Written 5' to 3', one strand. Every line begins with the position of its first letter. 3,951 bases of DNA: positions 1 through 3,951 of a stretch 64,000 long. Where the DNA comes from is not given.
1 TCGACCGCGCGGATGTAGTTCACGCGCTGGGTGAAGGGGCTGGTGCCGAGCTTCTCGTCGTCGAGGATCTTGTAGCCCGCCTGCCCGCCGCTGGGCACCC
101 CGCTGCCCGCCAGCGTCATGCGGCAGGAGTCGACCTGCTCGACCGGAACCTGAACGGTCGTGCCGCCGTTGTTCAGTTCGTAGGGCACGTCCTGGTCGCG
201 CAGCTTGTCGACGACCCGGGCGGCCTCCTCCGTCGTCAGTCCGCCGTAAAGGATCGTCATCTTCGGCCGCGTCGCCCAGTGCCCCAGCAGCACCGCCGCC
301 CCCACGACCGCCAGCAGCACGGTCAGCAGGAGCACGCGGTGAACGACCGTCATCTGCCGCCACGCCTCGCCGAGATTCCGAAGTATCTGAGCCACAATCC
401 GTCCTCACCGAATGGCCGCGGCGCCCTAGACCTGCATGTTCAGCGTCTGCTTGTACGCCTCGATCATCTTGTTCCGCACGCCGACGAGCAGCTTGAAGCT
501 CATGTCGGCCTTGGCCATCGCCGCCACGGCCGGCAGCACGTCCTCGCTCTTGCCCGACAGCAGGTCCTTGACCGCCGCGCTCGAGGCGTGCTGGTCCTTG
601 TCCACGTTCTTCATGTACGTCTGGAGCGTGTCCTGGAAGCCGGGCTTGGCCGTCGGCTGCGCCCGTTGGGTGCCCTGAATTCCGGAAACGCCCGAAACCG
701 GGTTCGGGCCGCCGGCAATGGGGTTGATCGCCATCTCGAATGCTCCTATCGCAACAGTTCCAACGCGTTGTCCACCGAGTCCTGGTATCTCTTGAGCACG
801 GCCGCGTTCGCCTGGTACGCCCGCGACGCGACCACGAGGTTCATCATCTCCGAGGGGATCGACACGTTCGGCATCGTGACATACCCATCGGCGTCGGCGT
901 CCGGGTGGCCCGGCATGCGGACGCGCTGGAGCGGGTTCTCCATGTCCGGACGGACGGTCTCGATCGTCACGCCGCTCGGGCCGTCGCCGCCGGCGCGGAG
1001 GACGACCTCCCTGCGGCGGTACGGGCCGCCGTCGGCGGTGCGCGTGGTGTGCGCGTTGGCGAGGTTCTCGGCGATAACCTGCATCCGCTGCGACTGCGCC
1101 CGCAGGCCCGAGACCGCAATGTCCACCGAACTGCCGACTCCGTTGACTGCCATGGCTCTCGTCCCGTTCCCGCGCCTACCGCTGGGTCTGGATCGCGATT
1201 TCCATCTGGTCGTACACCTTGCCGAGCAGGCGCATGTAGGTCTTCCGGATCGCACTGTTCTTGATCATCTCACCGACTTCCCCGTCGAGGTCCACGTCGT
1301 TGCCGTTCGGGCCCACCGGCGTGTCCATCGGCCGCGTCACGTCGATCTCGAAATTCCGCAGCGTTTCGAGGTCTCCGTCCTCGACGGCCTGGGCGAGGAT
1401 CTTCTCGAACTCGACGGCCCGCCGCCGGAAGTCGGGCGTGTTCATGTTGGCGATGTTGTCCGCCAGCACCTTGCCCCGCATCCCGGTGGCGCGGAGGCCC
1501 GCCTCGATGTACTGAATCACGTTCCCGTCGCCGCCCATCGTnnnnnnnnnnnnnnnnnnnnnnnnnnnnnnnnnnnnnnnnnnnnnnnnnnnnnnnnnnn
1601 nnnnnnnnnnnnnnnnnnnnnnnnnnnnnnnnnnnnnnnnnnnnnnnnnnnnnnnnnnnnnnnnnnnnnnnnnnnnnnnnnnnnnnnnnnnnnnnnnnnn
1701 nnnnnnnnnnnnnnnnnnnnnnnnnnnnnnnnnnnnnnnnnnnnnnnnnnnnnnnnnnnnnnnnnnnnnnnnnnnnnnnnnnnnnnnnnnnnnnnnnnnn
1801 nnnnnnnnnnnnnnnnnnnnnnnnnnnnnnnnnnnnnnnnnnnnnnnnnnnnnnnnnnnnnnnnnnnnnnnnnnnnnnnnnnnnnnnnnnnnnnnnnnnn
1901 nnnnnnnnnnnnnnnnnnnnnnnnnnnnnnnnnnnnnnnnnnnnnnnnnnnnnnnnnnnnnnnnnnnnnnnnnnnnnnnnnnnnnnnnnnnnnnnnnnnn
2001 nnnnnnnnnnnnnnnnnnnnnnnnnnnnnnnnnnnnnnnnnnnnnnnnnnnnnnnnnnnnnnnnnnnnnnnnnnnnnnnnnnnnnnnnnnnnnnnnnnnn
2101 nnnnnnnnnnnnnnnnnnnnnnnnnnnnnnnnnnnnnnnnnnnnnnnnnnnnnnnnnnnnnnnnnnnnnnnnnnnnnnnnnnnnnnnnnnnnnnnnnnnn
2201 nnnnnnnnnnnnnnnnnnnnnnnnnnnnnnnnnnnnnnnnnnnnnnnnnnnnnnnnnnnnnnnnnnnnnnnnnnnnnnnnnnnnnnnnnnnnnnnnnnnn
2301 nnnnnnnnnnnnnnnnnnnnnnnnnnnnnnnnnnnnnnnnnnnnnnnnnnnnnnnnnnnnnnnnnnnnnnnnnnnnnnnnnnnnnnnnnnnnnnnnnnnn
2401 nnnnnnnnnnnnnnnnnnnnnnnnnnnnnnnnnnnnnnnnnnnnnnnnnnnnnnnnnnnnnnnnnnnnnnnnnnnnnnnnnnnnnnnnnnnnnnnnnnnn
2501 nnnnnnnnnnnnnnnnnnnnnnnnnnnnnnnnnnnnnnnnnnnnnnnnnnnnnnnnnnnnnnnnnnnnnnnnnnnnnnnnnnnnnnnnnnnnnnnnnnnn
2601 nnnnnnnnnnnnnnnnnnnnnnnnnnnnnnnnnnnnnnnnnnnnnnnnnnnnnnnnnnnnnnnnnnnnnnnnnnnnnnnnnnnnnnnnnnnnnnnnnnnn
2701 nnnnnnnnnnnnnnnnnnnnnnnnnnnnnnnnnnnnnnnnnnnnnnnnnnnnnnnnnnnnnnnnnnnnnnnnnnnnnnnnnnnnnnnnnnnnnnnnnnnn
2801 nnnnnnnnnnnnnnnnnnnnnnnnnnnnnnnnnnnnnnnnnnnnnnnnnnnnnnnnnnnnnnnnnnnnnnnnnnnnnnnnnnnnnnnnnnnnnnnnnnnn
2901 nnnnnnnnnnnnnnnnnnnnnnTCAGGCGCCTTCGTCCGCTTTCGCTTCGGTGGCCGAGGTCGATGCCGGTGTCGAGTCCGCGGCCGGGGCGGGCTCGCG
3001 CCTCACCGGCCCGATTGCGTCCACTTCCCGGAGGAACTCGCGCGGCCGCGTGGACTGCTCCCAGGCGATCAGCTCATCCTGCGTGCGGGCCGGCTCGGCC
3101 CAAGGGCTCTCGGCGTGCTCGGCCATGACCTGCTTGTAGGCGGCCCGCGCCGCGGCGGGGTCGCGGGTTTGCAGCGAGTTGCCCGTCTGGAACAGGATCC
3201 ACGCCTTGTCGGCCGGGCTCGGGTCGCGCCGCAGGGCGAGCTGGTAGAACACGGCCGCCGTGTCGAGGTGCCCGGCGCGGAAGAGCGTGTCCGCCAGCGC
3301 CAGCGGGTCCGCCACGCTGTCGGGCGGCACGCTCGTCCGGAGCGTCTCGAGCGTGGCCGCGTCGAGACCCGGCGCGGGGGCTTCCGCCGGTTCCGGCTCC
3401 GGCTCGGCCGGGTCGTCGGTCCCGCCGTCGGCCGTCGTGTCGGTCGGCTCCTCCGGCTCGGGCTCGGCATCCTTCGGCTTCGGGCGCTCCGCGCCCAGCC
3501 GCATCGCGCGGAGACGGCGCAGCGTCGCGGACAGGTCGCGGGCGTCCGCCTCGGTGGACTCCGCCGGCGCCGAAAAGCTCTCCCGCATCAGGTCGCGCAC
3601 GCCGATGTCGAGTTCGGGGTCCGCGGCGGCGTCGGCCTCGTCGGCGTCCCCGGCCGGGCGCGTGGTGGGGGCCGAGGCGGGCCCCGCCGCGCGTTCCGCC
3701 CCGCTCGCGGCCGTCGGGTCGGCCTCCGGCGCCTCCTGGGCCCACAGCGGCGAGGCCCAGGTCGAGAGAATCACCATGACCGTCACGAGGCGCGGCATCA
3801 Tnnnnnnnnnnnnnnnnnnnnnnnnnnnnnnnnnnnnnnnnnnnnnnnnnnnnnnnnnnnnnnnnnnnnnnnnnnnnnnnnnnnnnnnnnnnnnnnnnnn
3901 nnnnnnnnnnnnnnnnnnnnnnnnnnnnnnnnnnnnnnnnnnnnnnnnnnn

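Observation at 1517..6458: Flagellar flgB-fliF operon led by two TPR proteins and an embedded sigma-54 activator under a perfect sigma-54 promoter: a possible autoregulatory loop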

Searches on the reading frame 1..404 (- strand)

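Call 6: search_protein_families(library=pfam, proteins=[window:1-404:-], max_evalue=0.01)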
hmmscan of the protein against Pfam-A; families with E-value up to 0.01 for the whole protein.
window:1-404:- (134 aa): 1 family
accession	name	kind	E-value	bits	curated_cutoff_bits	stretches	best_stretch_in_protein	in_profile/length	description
PF01514.23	YscJ_FliF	-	8.2e-25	88.1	24.4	1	45-133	2-92/179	Secretory protein of YscJ/FliF family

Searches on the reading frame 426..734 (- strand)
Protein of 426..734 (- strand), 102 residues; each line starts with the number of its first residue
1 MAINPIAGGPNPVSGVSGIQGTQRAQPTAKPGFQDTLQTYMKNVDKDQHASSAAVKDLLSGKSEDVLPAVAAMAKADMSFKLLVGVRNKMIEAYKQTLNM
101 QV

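Call 6: search_protein_families(library=pfam, proteins=[window:426-734:-], max_evalue=0.01)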
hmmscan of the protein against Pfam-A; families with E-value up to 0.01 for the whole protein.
window:426-734:- (102 aa): 1 family
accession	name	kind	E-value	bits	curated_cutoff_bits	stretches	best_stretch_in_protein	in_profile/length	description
PF02049.23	FliE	-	1.6e-20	73.5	22.4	1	22-102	9-89/89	Flagellar hook-basal body complex protein FliE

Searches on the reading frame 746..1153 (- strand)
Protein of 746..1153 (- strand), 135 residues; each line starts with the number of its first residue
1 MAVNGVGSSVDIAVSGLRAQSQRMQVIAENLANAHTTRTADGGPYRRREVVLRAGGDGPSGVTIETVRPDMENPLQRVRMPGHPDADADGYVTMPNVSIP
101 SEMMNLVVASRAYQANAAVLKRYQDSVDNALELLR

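Call 6: search_protein_families(library=pfam, proteins=[window:746-1153:-], max_evalue=0.01)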
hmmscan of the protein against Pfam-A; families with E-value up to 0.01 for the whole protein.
window:746-1153:- (135 aa): 2 families
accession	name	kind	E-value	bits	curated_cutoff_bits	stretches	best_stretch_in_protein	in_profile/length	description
PF06429.18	Flg_bbr_C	-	3.4e-10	39.7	23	1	89-132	2-45/46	Flagellar basal body rod FlgEFG protein C-terminal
PF00460.25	Flg_bb_rod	-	7.9e-07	29.4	20.7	1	12-37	3-28/31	Flagella basal body rod protein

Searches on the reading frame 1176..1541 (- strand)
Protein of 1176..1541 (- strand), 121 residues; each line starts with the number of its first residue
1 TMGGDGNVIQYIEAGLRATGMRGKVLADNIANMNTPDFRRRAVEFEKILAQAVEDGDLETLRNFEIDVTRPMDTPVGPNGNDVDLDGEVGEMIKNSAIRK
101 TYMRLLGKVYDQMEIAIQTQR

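Call 6: search_protein_families(library=pfam, proteins=[window:1176-1541:-], max_evalue=0.01)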
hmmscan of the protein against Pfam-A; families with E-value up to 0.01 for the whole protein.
window:1176-1541:- (121 aa): 1 family
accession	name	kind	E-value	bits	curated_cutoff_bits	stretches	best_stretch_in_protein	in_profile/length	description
PF00460.25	Flg_bb_rod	-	0.0002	21.7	20.7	1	24-38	16-30/31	Flagella basal body rod protein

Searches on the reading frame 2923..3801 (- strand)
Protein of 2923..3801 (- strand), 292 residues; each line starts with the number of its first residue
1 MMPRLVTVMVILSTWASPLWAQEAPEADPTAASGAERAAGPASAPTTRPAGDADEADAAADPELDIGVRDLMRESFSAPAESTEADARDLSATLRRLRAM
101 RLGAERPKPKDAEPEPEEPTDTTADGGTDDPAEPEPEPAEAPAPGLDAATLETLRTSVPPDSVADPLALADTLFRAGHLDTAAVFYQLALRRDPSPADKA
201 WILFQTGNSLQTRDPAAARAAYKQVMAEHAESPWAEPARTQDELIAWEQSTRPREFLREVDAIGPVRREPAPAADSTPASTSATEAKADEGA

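Call 6: search_protein_families(library=pfam, proteins=[window:2923-3801:-], max_evalue=0.01)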
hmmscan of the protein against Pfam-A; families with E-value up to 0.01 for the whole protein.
window:2923-3801:- (292 aa): 4 families
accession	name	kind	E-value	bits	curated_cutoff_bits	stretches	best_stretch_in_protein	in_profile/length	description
PF13428.12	TPR_14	-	7.9e-05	23.4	23.5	0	167-201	5-38/44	Tetratricopeptide repeat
PF07719.23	TPR_2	-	0.00089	19.7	27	0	168-195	6-33/34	Tetratricopeptide repeat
PF14559.12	TPR_19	-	0.00095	19.9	25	0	210-235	2-27/68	Tetratricopeptide repeat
PF13424.12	TPR_12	-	0.0085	16.7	30.1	0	167-227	6-73/77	Tetratricopeptide repeat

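Call 32: search_protein_families(library=ncbifam, proteins=[window:2923-3801:-], max_evalue=0.001)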
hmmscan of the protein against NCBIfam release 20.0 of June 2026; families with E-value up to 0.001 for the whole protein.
window:2923-3801:- (292 aa): 0 families
